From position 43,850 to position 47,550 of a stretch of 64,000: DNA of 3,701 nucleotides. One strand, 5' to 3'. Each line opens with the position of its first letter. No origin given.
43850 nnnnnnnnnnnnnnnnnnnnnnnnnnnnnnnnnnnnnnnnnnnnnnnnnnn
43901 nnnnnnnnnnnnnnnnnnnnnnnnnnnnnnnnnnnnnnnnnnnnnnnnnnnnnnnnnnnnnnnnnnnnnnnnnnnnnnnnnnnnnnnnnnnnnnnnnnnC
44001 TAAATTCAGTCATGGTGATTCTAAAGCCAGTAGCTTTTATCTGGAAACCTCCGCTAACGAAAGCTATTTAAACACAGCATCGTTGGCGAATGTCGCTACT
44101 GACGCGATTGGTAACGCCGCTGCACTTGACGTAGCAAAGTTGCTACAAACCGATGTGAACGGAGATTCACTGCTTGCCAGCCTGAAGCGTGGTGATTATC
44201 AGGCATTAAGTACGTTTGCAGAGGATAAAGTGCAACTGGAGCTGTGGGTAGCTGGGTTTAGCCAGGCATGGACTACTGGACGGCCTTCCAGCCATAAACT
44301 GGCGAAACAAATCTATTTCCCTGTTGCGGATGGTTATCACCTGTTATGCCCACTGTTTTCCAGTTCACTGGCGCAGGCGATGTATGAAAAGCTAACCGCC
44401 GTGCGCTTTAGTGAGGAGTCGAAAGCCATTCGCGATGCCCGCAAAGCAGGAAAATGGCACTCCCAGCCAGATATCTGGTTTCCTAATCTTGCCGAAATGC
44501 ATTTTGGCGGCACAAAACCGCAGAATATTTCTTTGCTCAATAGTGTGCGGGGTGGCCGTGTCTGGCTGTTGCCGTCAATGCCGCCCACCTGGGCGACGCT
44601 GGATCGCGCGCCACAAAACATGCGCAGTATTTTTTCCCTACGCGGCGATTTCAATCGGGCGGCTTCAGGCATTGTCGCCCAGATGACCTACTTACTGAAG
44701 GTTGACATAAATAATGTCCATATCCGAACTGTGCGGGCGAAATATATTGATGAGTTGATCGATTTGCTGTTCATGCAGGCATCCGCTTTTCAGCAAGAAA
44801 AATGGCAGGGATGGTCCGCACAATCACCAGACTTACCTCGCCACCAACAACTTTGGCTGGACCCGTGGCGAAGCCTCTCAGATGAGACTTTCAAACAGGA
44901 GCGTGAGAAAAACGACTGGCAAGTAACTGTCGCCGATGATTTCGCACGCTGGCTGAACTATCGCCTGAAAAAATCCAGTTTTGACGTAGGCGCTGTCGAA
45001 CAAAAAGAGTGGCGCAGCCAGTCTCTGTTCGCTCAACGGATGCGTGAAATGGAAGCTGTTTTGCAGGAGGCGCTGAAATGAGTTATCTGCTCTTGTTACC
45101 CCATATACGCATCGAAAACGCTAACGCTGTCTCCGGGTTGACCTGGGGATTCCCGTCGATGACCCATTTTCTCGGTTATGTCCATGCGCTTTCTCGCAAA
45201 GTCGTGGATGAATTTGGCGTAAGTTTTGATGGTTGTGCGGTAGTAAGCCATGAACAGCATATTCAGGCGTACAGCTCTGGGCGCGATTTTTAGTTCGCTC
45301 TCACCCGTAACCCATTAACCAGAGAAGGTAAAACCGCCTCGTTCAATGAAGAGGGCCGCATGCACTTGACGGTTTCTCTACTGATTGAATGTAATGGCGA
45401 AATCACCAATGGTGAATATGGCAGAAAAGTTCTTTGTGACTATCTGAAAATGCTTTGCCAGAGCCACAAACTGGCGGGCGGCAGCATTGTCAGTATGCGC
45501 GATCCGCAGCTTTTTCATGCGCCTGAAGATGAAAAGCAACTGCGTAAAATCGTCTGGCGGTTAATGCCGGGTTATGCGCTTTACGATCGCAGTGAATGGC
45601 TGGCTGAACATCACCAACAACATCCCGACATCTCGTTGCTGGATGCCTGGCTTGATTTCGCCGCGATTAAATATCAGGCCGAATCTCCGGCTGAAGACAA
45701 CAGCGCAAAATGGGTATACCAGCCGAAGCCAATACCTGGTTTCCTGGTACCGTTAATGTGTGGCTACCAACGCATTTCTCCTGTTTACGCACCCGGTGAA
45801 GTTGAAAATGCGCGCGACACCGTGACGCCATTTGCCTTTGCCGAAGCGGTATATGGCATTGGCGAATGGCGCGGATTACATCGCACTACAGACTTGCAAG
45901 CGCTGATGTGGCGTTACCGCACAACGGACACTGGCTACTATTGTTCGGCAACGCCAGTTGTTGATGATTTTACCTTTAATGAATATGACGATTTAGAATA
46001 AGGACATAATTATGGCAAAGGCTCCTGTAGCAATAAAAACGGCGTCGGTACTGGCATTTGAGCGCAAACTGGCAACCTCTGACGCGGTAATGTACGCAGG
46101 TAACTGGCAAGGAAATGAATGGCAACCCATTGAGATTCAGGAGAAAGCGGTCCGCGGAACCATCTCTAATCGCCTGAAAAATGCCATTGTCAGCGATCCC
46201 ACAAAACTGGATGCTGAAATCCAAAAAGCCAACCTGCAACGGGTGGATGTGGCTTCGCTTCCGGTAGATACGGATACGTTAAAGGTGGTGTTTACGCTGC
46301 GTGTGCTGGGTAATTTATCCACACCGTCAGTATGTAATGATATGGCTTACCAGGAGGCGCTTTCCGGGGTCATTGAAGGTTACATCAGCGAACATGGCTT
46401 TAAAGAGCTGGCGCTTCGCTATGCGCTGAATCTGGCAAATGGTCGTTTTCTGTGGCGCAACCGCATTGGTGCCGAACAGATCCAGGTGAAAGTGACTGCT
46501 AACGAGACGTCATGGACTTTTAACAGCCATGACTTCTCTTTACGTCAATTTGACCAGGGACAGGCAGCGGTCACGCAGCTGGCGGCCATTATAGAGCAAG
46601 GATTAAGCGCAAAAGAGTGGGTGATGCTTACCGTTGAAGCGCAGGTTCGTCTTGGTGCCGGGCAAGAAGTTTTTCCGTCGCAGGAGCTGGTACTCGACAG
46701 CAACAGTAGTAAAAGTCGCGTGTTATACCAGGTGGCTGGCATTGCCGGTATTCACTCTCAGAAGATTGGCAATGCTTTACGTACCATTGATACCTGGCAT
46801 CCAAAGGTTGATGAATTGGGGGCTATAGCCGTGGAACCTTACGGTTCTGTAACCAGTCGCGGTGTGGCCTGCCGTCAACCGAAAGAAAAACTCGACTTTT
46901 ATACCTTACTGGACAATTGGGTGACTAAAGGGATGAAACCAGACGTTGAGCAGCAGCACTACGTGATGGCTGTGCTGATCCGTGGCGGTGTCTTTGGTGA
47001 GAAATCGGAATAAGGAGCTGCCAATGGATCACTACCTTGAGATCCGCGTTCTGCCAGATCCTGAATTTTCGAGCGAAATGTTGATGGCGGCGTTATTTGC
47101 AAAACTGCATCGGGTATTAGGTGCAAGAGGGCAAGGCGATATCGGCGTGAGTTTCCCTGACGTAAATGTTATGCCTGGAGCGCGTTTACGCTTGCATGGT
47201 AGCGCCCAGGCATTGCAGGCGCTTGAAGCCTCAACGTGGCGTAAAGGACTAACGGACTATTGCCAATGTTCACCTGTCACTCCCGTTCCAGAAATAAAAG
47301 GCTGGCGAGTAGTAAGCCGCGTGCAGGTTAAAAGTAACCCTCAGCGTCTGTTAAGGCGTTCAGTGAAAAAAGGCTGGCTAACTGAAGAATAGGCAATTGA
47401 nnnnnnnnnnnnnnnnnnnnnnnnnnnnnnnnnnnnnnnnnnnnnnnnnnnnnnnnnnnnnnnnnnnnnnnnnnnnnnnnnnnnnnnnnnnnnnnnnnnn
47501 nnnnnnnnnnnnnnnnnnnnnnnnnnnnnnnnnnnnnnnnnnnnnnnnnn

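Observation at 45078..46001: csy2 (cas5f) carries a single in-frame amber codon with intact homology on both sides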

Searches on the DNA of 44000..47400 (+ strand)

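Call 4: search_dna_similar(query=window:44000-47400:+, collection=ecoli_genomes, mode=near, max_rows=40)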
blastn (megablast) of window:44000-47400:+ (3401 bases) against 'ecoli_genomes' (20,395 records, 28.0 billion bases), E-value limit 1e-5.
Records with a match: 240; places in all: 240; records where one place covers at least 80% of the query: 238.
Genomes with a match: 240 of 5426; with a place that covers at least 80% of the query: 238. Places per genome that has any: lowest 1, median 1, highest 1. On chromosomes: 240 places; on plasmids: 0.
Best place of each record, by identity: >=99% 151; 95-99% 49; 90-95% 40.
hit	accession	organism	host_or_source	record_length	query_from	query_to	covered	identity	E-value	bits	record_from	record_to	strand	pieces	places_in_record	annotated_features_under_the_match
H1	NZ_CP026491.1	Escherichia coli strain HS13-1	Homo sapiens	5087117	1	3401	100%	100.0%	0e+0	6281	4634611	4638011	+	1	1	csy1: type I-F CRISPR-associated protein Csy1 | csy3: type I-F CRISPR-associated protein Csy3 | csy2: type I-F CRISPR-associated protein Csy2 | cas6f: type I-F CRISPR-associated endoribonuclease Cas6/Csy4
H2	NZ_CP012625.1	Escherichia coli strain SF-468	Homo sapiens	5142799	1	3401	100%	100.0%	0e+0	6281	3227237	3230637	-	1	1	csy1: type I-F CRISPR-associated protein Csy1 | csy3: type I-F CRISPR-associated protein Csy3 | csy2: type I-F CRISPR-associated protein Csy2 | cas6f: type I-F CRISPR-associated endoribonuclease Cas6/Csy4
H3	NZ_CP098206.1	Escherichia coli strain Z0117EC0054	Canis lupus familiaris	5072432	1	3401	100%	100.0%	0e+0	6281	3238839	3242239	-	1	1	csy1: type I-F CRISPR-associated protein Csy1 | csy3: type I-F CRISPR-associated protein Csy3 | csy2: type I-F CRISPR-associated protein Csy2 | cas6f: type I-F CRISPR-associated endoribonuclease Cas6/Csy4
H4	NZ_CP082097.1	Escherichia coli strain MS15052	Homo sapiens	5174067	1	3401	100%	100.0%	0e+0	6281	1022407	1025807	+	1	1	csy1: type I-F CRISPR-associated protein Csy1 | csy3: type I-F CRISPR-associated protein Csy3 | csy2: type I-F CRISPR-associated protein Csy2 | cas6f: type I-F CRISPR-associated endoribonuclease Cas6/Csy4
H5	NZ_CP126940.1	Escherichia coli O2:K1:H7 strain APEC E18055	Gallus gallus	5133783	1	3401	100%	100.0%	0e+0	6281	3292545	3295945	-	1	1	csy1: type I-F CRISPR-associated protein Csy1 | csy3: type I-F CRISPR-associated protein Csy3 | csy2: type I-F CRISPR-associated protein Csy2 | cas6f: type I-F CRISPR-associated endoribonuclease Cas6/Csy4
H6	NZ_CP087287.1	Escherichia coli strain APEC 16-1068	chicken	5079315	1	3401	100%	100.0%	0e+0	6281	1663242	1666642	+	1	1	csy1: type I-F CRISPR-associated protein Csy1 | csy3: type I-F CRISPR-associated protein Csy3 | csy2: type I-F CRISPR-associated protein Csy2 | cas6f: type I-F CRISPR-associated endoribonuclease Cas6/Csy4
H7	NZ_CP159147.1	Escherichia coli strain 10035004-3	Homo sapiens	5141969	1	3401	100%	100.0%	0e+0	6281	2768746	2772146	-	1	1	csy1: type I-F CRISPR-associated protein Csy1 | csy3: type I-F CRISPR-associated protein Csy3 | csy2: type I-F CRISPR-associated protein Csy2 | cas6f: type I-F CRISPR-associated endoribonuclease Cas6/Csy4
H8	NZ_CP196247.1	Escherichia coli strain AH21G053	Homo sapiens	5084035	1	3401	100%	100.0%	0e+0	6281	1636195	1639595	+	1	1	csy1: type I-F CRISPR-associated protein Csy1 | csy3: type I-F CRISPR-associated protein Csy3 | csy2: type I-F CRISPR-associated protein Csy2 | cas6f: type I-F CRISPR-associated endoribonuclease Cas6/Csy4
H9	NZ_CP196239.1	Escherichia coli strain AH19D088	Homo sapiens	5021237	1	3401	100%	100.0%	0e+0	6281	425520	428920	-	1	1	csy1: type I-F CRISPR-associated protein Csy1 | csy3: type I-F CRISPR-associated protein Csy3 | csy2: type I-F CRISPR-associated protein Csy2 | cas6f: type I-F CRISPR-associated endoribonuclease Cas6/Csy4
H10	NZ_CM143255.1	Escherichia coli strain UID2404240036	Homo sapiens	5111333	1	3401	100%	100.0%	0e+0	6281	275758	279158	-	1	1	csy1: type I-F CRISPR-associated protein Csy1 | csy3: type I-F CRISPR-associated protein Csy3 | csy2: type I-F CRISPR-associated protein Csy2 | cas6f: type I-F CRISPR-associated endoribonuclease Cas6/Csy4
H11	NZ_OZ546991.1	Escherichia coli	Homo sapiens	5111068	1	3401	100%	100.0%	0e+0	6281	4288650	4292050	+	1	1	csy1: type I-F CRISPR-associated protein Csy1 | csy3: type I-F CRISPR-associated protein Csy3 | csy2: type I-F CRISPR-associated protein Csy2 | cas6f: type I-F CRISPR-associated endoribonuclease Cas6/Csy4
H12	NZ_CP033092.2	Escherichia coli DSM 30083 = JCM 1649 = ATCC 11775 strain ...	-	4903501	1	3401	100%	100.0%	0e+0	6276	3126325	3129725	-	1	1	csy1: type I-F CRISPR-associated protein Csy1 | csy3: type I-F CRISPR-associated protein Csy3 | csy2: type I-F CRISPR-associated protein Csy2 | cas6f: type I-F CRISPR-associated endoribonuclease Cas6/Csy4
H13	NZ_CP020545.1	Escherichia coli strain ZJ3920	Homo sapiens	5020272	1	3401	100%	100.0%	0e+0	6276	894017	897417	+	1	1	csy1: type I-F CRISPR-associated protein Csy1 | csy3: type I-F CRISPR-associated protein Csy3 | csy2: type I-F CRISPR-associated protein Csy2 | cas6f: type I-F CRISPR-associated endoribonuclease Cas6/Csy4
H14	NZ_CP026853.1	Escherichia coli strain MS7163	Homo sapiens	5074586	1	3401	100%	100.0%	0e+0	6276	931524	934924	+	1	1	csy1: type I-F CRISPR-associated protein Csy1 | csy3: type I-F CRISPR-associated protein Csy3 | csy2: type I-F CRISPR-associated protein Csy2 | cas6f: type I-F CRISPR-associated endoribonuclease Cas6/Csy4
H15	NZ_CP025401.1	Escherichia coli strain MS8345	Homo sapiens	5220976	1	3401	100%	100.0%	0e+0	6276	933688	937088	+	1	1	csy1: type I-F CRISPR-associated protein Csy1 | csy3: type I-F CRISPR-associated protein Csy3 | csy2: type I-F CRISPR-associated protein Csy2 | cas6f: type I-F CRISPR-associated endoribonuclease Cas6/Csy4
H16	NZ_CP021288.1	Escherichia coli strain PA45B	Homo sapiens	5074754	1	3401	100%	100.0%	0e+0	6276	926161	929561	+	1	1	csy1: type I-F CRISPR-associated protein Csy1 | csy3: type I-F CRISPR-associated protein Csy3 | csy2: type I-F CRISPR-associated protein Csy2 | cas6f: type I-F CRISPR-associated endoribonuclease Cas6/Csy4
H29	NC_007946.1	Escherichia coli UTI89 strain UTI89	-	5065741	1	3401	100%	100.0%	0e+0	6276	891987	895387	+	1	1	csy1: type I-F CRISPR-associated protein Csy1 | csy3: type I-F CRISPR-associated protein Csy3 | csy2: type I-F CRISPR-associated protein Csy2 | cas6f: type I-F CRISPR-associated endoribonuclease Cas6/Csy4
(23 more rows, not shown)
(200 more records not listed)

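Call 5: get_annotated_region(hit=H1, flank=6000)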
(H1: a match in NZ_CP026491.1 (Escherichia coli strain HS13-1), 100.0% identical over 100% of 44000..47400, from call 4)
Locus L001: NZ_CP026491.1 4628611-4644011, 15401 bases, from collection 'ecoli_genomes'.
description: Escherichia coli strain HS13-1 chromosome, complete genome
organism: Escherichia coli strain HS13-1 (NCBI taxid 562)
replicon: chromosome; assembly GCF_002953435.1
host: Homo sapiens; source: faecal sample; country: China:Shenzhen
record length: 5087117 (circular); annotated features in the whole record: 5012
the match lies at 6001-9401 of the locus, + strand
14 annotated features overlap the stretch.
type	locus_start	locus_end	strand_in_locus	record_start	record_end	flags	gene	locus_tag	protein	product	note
CDS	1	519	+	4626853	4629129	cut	clpA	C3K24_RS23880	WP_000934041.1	ATP-dependent Clp protease ATP-binding subunit ClpA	-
direct_repeat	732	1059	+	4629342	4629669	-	-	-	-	CRISPR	-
CDS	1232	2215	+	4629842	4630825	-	cas1f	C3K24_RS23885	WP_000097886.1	type I-F CRISPR-associated endonuclease Cas1f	-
CDS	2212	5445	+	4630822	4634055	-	cas3f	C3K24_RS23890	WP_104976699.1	type I-F CRISPR-associated helicase Cas3f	-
CDS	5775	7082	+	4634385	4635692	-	csy1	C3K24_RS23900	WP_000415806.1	type I-F CRISPR-associated protein Csy1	-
CDS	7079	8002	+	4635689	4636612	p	csy2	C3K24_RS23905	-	type I-F CRISPR-associated protein Csy2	internal stop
CDS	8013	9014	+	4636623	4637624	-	csy3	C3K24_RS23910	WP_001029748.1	type I-F CRISPR-associated protein Csy3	-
CDS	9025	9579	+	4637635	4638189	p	cas6f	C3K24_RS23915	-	type I-F CRISPR-associated endoribonuclease Cas6/Csy4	internal stop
tRNA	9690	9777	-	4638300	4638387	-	-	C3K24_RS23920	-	tRNA-Ser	-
direct_repeat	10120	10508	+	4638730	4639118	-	-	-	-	CRISPR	-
CDS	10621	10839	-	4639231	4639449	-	infA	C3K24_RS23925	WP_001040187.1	translation initiation factor IF-1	-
CDS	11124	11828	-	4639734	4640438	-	aat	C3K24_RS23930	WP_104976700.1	leucyl/phenylalanyl-tRNA--protein transferase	-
CDS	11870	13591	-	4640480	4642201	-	cydC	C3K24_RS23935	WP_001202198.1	heme ABC transporter ATP-binding protein/permease CydC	-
CDS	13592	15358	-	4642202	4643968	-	cydD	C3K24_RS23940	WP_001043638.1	heme ABC transporter permease/ATP-binding protein CydD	-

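Call 6: get_annotated_region(hit=H29, flank=6000)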
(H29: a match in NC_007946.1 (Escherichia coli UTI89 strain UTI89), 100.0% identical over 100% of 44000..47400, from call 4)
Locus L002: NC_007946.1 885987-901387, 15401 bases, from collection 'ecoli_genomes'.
description: Escherichia coli UTI89, complete sequence
organism: Escherichia coli UTI89 strain UTI89 (NCBI taxid 364106)
replicon: chromosome; assembly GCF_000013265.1
host: -; source: -; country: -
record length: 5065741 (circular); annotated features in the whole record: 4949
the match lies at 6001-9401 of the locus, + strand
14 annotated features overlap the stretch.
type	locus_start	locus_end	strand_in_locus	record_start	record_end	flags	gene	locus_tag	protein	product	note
CDS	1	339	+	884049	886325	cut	clpA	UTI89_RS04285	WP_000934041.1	ATP-dependent Clp protease ATP-binding subunit ClpA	-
direct_repeat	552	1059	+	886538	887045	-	-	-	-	CRISPR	-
CDS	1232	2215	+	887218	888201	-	cas1f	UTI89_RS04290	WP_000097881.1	type I-F CRISPR-associated endonuclease Cas1f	-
CDS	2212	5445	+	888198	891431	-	cas3f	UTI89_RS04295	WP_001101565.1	type I-F CRISPR-associated helicase Cas3f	-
CDS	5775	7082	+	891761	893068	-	csy1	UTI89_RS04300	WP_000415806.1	type I-F CRISPR-associated protein Csy1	-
CDS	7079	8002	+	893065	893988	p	csy2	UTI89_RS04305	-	type I-F CRISPR-associated protein Csy2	internal stop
CDS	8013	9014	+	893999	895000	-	csy3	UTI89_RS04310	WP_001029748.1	type I-F CRISPR-associated protein Csy3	-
CDS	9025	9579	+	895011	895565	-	cas6f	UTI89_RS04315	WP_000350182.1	type I-F CRISPR-associated endoribonuclease Cas6/Csy4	-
tRNA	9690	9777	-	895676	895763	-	-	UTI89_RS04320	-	tRNA-Ser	-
direct_repeat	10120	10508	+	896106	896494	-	-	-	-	CRISPR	-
CDS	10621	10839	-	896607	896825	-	infA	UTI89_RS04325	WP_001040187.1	translation initiation factor IF-1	-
CDS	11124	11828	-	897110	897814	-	aat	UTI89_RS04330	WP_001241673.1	leucyl/phenylalanyl-tRNA--protein transferase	-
CDS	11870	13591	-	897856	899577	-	cydC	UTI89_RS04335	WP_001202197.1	heme ABC transporter ATP-binding protein/permease CydC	-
CDS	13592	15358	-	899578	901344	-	cydD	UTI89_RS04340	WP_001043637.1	heme ABC transporter permease/ATP-binding protein CydD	-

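Call 7: search_dna_similar(query=window:45078-46001:+, collection=ecoli_genomes, mode=near, max_rows=40, rows=spread)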
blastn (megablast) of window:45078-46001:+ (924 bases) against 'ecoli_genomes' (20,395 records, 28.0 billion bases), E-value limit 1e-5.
Records with a match: 238; places in all: 238; records where one place covers at least 80% of the query: 238.
Genomes with a match: 238 of 5426; with a place that covers at least 80% of the query: 238. Places per genome that has any: lowest 1, median 1, highest 1. On chromosomes: 238 places; on plasmids: 0.
Best place of each record, by identity: >=99% 199; 95-99% 1; 90-95% 38.
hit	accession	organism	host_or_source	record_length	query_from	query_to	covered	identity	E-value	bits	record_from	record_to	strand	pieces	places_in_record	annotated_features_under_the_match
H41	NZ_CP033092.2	Escherichia coli DSM 30083 = JCM 1649 = ATCC 11775 strain ...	-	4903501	1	924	100%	100.0%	0e+0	1707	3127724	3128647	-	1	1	csy2: type I-F CRISPR-associated protein Csy2 | csy1: type I-F CRISPR-associated protein Csy1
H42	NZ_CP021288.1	Escherichia coli strain PA45B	Homo sapiens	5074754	1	924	100%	100.0%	0e+0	1707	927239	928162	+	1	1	csy2: type I-F CRISPR-associated protein Csy2 | csy1: type I-F CRISPR-associated protein Csy1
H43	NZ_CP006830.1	Escherichia coli APEC O18 strain APEC O18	chicken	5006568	1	924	100%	100.0%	0e+0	1707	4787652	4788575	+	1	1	csy2: type I-F CRISPR-associated protein Csy2 | csy1: type I-F CRISPR-associated protein Csy1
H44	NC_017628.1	Escherichia coli IHE3034 strain IHE3034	-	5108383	1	924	100%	100.0%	0e+0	1707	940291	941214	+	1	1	csy2: type I-F CRISPR-associated protein Csy2 | csy1: type I-F CRISPR-associated protein Csy1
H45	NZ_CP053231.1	Escherichia coli strain SCU-306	Homo sapiens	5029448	1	924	100%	100.0%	0e+0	1707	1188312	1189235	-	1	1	csy2: type I-F CRISPR-associated protein Csy2 | csy1: type I-F CRISPR-associated protein Csy1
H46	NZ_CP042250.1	Escherichia coli strain BCE049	Dairy cow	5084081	1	924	100%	100.0%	0e+0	1707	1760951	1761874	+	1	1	csy2: type I-F CRISPR-associated protein Csy2 | csy1: type I-F CRISPR-associated protein Csy1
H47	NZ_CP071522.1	Escherichia coli strain UPEC129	Homo sapiens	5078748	1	924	100%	100.0%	0e+0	1707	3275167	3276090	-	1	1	csy2: type I-F CRISPR-associated protein Csy2 | csy1: type I-F CRISPR-associated protein Csy1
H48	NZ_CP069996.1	Escherichia coli strain FDAARGOS_1300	Homo sapiens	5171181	1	924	100%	100.0%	0e+0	1707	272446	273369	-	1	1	csy2: type I-F CRISPR-associated protein Csy2 | csy1: type I-F CRISPR-associated protein Csy1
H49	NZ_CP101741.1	Escherichia coli strain FY26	avian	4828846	1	924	100%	100.0%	0e+0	1707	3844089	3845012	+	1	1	csy2: type I-F CRISPR-associated protein Csy2 | csy1: type I-F CRISPR-associated protein Csy1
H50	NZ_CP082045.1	Escherichia coli strain MS21324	Homo sapiens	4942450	1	924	100%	100.0%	0e+0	1707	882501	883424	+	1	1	csy2: type I-F CRISPR-associated protein Csy2 | csy1: type I-F CRISPR-associated protein Csy1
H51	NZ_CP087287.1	Escherichia coli strain APEC 16-1068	chicken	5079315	1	924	100%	100.0%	0e+0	1707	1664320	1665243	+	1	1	csy2: type I-F CRISPR-associated protein Csy2 | csy1: type I-F CRISPR-associated protein Csy1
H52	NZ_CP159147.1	Escherichia coli strain 10035004-3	Homo sapiens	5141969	1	924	100%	100.0%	0e+0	1707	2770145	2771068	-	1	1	csy2: type I-F CRISPR-associated protein Csy2 | csy1: type I-F CRISPR-associated protein Csy1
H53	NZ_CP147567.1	Escherichia coli strain GN02100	Homo sapiens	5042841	1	924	100%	100.0%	0e+0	1707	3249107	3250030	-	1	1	csy2: type I-F CRISPR-associated protein Csy2 | csy1: type I-F CRISPR-associated protein Csy1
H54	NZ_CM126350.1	Escherichia coli strain DLL557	clinical isolate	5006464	1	924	100%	100.0%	0e+0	1707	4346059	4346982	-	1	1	csy2: type I-F CRISPR-associated protein Csy2 | csy1: type I-F CRISPR-associated protein Csy1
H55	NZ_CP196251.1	Escherichia coli strain AH21I008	Homo sapiens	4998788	1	924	100%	100.0%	0e+0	1707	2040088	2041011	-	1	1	csy2: type I-F CRISPR-associated protein Csy2 | csy1: type I-F CRISPR-associated protein Csy1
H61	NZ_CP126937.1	Escherichia coli O2:K1:H4 strain APEC E19019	Gallus gallus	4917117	1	924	100%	99.9%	0e+0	1701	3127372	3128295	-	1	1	csy2: type I-F CRISPR-associated protein Csy2 | csy1: type I-F CRISPR-associated protein Csy1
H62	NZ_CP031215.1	Escherichia coli strain Es_ST80_L1_NDM_10_2017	Homo sapiens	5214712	1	924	100%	99.8%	0e+0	1696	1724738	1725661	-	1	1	csy2: type I-F CRISPR-associated protein Csy2 | csy1: type I-F CRISPR-associated protein Csy1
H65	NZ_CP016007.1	Escherichia coli strain NGF1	Mus musculus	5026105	1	924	100%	99.7%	0e+0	1690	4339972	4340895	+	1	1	csy2: type I-F CRISPR-associated protein Csy2 | csy1: type I-F CRISPR-associated protein Csy1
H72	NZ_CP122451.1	Escherichia coli strain 82.0312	Human urine sample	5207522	1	924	100%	99.4%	0e+0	1674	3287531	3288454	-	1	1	csy2: type I-F CRISPR-associated protein Csy2 | csy1: type I-F CRISPR-associated protein Csy1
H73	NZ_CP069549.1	Escherichia coli strain FDAARGOS_1253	Homo sapiens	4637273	1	924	100%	99.2%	0e+0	1668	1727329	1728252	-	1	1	csy2: type I-F CRISPR-associated protein Csy2 | csy1: type I-F CRISPR-associated protein Csy1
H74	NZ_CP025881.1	Escherichia coli strain 503440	Homo sapiens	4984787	1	924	100%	94.7%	0e+0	1435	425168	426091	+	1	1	csy2: type I-F CRISPR-associated protein Csy2 | csy1: type I-F CRISPR-associated protein Csy1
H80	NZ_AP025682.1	Escherichia coli strain Rb-50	Homo sapiens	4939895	1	924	100%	93.0%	0e+0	1347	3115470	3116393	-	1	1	csy2: type I-F CRISPR-associated protein Csy2 | csy1: type I-F CRISPR-associated protein Csy1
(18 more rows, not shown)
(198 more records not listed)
